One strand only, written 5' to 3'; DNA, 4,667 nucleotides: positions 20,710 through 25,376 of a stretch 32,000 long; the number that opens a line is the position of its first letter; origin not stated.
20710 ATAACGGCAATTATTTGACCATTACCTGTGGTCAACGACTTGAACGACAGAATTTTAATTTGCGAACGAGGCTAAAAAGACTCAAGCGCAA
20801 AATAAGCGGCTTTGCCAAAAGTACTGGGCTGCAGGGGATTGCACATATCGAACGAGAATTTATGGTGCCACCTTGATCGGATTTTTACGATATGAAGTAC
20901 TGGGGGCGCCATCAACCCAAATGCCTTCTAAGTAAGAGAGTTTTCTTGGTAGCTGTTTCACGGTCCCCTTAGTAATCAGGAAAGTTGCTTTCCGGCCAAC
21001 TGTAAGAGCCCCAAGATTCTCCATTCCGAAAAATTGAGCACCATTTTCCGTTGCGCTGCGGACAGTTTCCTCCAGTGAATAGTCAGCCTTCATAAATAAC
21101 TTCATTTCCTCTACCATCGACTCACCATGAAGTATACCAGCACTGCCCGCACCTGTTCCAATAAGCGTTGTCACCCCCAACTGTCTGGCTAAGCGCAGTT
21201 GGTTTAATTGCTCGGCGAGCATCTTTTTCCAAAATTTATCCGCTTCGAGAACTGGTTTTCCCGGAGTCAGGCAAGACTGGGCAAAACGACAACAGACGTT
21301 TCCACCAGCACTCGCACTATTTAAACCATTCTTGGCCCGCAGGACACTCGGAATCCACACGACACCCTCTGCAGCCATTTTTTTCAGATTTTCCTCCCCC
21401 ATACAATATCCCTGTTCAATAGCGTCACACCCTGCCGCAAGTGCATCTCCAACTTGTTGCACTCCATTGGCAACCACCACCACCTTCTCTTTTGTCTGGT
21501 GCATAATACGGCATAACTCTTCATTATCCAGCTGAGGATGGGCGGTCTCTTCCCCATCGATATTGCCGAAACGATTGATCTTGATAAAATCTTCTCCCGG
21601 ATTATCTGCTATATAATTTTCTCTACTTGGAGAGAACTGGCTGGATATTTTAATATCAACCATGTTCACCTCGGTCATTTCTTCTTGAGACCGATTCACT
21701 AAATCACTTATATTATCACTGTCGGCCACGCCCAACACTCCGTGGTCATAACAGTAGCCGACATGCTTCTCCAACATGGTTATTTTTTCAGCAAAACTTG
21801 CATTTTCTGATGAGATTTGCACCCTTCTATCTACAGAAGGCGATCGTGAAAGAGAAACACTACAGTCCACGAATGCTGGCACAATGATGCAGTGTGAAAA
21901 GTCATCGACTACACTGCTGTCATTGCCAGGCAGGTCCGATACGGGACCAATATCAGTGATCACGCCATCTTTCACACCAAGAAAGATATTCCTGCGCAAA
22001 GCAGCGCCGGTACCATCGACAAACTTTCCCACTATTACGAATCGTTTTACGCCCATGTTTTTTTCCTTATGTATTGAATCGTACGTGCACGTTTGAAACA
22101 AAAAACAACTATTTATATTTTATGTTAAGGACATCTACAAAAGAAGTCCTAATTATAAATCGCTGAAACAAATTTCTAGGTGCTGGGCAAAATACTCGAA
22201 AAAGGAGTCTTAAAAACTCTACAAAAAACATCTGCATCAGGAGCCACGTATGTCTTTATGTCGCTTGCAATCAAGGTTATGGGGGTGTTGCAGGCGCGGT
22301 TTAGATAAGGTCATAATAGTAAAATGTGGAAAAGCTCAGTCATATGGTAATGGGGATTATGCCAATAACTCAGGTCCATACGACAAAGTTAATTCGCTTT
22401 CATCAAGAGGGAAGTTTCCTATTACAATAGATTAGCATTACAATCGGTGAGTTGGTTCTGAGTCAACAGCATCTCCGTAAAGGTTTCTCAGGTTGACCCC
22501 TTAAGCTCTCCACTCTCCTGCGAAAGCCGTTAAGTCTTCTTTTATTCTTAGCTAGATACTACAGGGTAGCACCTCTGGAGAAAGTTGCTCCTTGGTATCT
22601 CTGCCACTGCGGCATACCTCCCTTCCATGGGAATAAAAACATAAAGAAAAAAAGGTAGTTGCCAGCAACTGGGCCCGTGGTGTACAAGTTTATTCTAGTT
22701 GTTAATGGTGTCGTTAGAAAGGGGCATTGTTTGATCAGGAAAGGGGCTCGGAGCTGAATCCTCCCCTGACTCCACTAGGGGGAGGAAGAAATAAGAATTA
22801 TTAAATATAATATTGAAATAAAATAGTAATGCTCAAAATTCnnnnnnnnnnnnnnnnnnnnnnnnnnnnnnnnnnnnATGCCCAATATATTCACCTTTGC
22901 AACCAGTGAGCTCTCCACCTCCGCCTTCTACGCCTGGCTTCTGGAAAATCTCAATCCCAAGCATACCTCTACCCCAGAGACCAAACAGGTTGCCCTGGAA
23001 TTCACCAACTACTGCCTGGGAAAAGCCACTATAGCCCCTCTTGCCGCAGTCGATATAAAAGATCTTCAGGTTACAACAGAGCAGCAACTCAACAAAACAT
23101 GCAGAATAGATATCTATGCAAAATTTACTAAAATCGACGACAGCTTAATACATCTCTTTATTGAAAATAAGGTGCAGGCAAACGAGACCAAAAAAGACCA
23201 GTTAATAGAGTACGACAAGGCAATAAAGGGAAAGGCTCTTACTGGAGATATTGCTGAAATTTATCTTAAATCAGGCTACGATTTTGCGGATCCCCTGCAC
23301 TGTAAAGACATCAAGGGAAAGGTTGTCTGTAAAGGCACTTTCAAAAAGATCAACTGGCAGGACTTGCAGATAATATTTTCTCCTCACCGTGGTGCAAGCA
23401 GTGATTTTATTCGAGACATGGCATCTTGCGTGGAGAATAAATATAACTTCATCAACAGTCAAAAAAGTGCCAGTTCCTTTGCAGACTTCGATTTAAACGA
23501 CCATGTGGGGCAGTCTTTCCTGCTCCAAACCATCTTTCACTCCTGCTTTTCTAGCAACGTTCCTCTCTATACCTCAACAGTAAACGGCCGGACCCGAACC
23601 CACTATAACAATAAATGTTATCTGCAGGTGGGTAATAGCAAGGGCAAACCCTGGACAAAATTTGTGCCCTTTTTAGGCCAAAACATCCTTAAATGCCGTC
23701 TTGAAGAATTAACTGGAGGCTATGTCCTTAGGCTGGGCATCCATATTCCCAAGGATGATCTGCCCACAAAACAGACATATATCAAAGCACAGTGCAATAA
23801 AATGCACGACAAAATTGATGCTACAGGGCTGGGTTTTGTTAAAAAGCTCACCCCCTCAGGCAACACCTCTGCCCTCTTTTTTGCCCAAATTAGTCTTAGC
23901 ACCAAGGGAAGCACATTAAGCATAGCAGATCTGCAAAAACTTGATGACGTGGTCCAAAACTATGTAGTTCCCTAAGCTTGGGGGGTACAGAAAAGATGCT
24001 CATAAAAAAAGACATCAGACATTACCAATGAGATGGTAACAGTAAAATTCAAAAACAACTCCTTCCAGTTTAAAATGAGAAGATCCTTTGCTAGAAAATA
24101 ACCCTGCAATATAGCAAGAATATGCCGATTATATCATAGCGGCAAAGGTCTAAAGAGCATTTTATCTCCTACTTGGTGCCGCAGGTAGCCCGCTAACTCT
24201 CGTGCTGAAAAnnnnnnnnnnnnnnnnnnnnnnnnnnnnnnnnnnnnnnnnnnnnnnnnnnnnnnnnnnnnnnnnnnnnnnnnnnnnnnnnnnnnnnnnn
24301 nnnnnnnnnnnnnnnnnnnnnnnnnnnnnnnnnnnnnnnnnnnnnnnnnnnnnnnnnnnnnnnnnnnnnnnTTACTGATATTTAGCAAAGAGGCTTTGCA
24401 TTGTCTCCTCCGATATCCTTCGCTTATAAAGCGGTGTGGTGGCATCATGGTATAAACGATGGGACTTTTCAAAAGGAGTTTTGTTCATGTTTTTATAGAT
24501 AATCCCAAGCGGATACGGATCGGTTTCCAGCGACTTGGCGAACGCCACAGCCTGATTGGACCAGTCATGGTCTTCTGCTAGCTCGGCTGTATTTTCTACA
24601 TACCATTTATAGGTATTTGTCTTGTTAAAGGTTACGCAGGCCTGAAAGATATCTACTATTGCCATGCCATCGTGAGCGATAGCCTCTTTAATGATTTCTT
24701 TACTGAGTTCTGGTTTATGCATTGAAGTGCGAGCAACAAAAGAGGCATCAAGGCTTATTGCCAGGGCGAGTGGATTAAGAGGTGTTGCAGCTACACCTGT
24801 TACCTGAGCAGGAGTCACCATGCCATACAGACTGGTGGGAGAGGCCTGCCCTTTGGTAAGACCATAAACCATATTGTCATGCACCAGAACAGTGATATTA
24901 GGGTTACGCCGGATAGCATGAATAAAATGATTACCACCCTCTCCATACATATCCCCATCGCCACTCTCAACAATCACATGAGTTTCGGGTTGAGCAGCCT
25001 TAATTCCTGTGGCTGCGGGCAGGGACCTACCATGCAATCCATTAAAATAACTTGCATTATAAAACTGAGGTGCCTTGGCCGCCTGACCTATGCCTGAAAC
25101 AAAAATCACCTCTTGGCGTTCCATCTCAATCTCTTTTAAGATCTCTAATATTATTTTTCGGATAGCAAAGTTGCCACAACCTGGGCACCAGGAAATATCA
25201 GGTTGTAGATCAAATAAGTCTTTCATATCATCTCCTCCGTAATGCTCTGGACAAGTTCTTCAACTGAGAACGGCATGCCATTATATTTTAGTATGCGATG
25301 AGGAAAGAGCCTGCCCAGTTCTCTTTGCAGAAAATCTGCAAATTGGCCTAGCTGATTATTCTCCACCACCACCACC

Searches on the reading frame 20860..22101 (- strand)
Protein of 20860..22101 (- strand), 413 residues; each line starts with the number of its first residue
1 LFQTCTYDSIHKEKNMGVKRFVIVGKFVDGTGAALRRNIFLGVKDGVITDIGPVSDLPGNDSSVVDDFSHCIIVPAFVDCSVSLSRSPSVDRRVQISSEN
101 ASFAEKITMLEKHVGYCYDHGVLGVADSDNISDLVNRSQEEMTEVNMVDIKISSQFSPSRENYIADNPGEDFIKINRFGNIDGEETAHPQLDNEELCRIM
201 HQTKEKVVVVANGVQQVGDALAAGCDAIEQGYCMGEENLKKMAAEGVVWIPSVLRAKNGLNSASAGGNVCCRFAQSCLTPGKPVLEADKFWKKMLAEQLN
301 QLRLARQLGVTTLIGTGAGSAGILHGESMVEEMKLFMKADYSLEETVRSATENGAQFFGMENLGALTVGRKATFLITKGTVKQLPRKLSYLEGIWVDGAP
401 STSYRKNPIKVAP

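Call 8: search_protein_families(library=pfam, proteins=[window:20860-22101:-], max_evalue=0.001)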
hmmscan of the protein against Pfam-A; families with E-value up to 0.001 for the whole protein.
window:20860-22101:- (413 aa): 1 family
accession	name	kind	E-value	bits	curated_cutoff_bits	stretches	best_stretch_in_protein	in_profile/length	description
PF01979.26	Amidohydro_1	-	6.1e-13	49.2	25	1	151-400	90-335/345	Amidohydrolase family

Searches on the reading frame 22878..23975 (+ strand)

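Call 8: search_protein_families(library=pfam, proteins=[window:22878-23975:+], max_evalue=0.001)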
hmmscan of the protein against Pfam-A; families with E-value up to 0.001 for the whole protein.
window:22878-23975:+ (365 aa): 1 family
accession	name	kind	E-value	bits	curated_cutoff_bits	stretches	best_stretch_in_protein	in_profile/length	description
PF14281.12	PDDEXK_4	-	5e-26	92.2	22.3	1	3-173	2-166/183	PD-(D/E)XK nuclease superfamily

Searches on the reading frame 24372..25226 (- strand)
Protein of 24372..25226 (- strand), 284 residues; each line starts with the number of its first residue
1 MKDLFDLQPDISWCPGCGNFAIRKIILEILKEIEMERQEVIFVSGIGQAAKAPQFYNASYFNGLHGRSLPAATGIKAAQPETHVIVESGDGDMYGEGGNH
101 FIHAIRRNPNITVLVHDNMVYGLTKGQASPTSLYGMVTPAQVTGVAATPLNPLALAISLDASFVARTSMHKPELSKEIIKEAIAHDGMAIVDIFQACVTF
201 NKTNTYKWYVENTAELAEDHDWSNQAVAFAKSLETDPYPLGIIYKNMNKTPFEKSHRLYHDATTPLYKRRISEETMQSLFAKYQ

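Call 8: search_protein_families(library=pfam, proteins=[window:24372-25226:-], max_evalue=0.001)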
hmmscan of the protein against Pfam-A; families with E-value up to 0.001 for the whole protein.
window:24372-25226:- (284 aa): 2 families
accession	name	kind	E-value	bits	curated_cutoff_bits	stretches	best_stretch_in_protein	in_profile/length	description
PF02775.26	TPP_enzyme_C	-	9.3e-32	110.4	21.9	1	50-193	16-151/151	Thiamine pyrophosphate enzyme, C-terminal TPP binding domain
PF12367.13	PFO_beta_C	-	3.5e-23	81.9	24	1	197-259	1-64/66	Pyruvate ferredoxin oxidoreductase beta subunit C terminal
